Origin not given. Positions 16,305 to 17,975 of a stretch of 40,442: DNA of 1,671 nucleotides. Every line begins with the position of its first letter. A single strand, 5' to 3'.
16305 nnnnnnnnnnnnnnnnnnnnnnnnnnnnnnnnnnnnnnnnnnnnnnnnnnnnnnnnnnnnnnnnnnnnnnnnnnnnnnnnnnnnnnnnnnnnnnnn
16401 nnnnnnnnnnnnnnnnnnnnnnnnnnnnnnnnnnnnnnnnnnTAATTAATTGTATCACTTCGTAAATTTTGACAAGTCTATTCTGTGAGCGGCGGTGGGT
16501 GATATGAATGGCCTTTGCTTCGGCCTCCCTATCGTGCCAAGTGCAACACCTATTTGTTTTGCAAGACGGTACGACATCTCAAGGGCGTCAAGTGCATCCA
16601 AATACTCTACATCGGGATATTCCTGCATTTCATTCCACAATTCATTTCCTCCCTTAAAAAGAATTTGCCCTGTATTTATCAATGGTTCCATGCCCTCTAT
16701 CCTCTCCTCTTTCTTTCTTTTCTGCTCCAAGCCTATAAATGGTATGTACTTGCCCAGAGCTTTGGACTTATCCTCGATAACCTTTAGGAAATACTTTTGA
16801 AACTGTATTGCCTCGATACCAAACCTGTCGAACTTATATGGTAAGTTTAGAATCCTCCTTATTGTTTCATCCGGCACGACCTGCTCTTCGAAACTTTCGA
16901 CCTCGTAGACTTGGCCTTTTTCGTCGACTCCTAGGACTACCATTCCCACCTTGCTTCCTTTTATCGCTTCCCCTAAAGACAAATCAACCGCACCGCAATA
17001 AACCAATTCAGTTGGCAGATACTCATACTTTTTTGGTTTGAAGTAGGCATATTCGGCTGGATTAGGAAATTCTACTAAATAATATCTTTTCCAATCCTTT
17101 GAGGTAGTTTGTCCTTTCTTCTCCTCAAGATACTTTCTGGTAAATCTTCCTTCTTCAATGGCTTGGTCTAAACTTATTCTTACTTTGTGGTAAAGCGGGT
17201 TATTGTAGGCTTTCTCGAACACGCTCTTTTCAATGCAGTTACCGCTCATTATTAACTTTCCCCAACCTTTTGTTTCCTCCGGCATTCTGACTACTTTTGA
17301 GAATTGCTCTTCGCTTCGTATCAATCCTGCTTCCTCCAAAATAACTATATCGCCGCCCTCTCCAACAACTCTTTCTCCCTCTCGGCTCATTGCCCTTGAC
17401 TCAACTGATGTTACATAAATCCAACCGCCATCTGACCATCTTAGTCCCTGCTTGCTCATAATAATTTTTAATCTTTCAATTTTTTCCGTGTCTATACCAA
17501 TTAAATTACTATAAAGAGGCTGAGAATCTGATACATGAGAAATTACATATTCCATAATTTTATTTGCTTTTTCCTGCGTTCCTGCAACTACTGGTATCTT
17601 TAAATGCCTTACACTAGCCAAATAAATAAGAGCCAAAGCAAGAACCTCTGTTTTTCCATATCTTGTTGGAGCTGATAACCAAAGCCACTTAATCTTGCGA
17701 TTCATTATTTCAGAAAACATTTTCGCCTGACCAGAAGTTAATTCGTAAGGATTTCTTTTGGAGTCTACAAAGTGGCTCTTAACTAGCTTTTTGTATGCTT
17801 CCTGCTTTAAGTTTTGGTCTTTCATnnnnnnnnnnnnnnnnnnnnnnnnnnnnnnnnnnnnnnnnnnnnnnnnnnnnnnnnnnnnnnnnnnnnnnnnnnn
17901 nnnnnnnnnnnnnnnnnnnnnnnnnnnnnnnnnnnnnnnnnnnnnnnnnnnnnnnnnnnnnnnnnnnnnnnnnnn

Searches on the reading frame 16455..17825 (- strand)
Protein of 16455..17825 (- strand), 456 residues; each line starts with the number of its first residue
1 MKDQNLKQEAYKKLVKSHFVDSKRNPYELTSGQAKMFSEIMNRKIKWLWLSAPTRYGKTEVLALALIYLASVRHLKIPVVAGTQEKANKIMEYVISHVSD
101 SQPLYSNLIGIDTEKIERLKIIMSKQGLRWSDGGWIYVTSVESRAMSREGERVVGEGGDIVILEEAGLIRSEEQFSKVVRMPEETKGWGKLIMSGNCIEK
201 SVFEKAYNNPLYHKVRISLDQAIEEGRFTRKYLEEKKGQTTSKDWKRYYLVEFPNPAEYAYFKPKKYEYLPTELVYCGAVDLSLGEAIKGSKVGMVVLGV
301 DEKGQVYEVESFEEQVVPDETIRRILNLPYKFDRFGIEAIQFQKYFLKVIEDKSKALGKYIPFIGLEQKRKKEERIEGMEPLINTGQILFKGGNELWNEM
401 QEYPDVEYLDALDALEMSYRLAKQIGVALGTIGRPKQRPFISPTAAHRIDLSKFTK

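Call 19: search_protein_families(library=pfam, proteins=[window:16455-17825:-], max_evalue=0.001)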
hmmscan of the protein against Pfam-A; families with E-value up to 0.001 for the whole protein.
window:16455-17825:- (456 aa): 1 family
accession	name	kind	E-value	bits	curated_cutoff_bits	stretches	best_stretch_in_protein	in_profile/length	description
PF00270.35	DEAD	-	0.00081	19.6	26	0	30-125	1-93/167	DEAD/DEAH box helicase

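Call 58: search_protein_families(library=phrogs, proteins=[window:16455-17825:-], max_evalue=0.001)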
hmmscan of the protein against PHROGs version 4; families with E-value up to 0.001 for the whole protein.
window:16455-17825:- (456 aa): 2 families
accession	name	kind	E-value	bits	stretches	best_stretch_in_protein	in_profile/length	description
phrog_38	-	head and packaging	4.3e-32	112.6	1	27-436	288-717/760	terminase large subunit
phrog_2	-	head and packaging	5.7e-12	46.2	1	25-405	262-562/807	terminase large subunit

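Call 65: search_dna_similar(query=window:16455-17825:-, collection=phages, mode=protein, max_evalue=0.00001, max_rows=15)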
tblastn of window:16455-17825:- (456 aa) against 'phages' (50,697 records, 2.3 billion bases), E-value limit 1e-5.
Records with a match: 175; places in all: 175; records where one place covers at least 80% of the query: 0.
Best place of each record, by identity: <60% 175.
By first word of the organism name: Ralstonia 91; Pseudomonas 46; Bacteriophage 7; Bacillus 6; Leptospira 5; Burkholderia 4; Clostridium 3; Rhodobacter 3; Mannheimia 2; Faecalibacterium 2; and 5 more.
By host as written in the record: Ralstonia solanacearum 64; Pseudomonas aeruginosa 27; - 15; Ralstonia solanacearum Race 3, Biovar 1 6; Pseudomonas aeruginosa PA14 6; Bacillus alcalophilus CGMCC 1.3604 3; Clostridium sp. 2; Burkholderia sp. 2; and 43 more.
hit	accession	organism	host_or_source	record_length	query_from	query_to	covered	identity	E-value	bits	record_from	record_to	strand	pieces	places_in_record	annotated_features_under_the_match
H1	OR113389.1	Clostridium phage vB_CtyS-FA67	Clostridium sp.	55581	175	405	51%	27.4%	3e-8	62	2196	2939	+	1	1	hypothetical protein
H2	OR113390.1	Clostridium phage vB_CtyS-FA70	Clostridium sp.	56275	175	405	51%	27.4%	3e-8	62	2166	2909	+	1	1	hypothetical protein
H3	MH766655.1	Curvibacter phage TJ1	Curvibacter sp. AEP1.3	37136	254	456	45%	28.0%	2e-15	85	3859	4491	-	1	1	hypothetical protein (x2)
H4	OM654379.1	Bacillus phage vB_BauS_KLEB27-1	Bacillus australimaris strain KR4M-27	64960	211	429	48%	25.2%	1e-6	57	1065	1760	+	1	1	terminase large subunit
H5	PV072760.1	Burkholderia phage vB_PR2c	Burkholderia sp.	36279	254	422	37%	32.6%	3e-12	75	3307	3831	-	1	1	terminase large subunit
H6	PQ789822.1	Burkholderia phage vB_D1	Burkholderia sp.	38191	254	422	37%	32.6%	3e-12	75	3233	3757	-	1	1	terminase large subunit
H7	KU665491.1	Bacillus phage Mgbh1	Bacillus sp. MGK1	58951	233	423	42%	28.3%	3e-9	66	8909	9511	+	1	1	hypothetical protein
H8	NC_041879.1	Bacillus phage Mgbh1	Bacillus sp. MGK1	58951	233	423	42%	28.3%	3e-9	66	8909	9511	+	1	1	hypothetical protein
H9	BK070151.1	Bacteriophage sp.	Helicobacter sp. 13S00477-4 genome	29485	267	424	35%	32.5%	3e-11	72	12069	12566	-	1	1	hypothetical protein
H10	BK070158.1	Bacteriophage sp.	uncultured Helicobacter sp.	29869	178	418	53%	21.1%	2e-6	56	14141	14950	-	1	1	Phage protein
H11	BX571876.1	Leptospira phage LE1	-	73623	259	437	39%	28.1%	2e-6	57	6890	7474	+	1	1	unnamed protein product; hypothetical protein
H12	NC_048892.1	Leptospira phage LE1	-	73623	259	437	39%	28.1%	2e-6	57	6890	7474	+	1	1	hypothetical protein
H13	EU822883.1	Burkholderia phage KS10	-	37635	254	422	37%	29.7%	6e-10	68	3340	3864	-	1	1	gp04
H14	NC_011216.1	Burkholderia phage KS10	Burkholderia cenocepacia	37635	254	422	37%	29.7%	6e-10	68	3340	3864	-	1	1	terminase large subunit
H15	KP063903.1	Bacillus phage BalMu-1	Bacillus alcalophilus CGMCC 1.3604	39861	254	424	38%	28.6%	3e-8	62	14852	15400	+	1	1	hypothetical protein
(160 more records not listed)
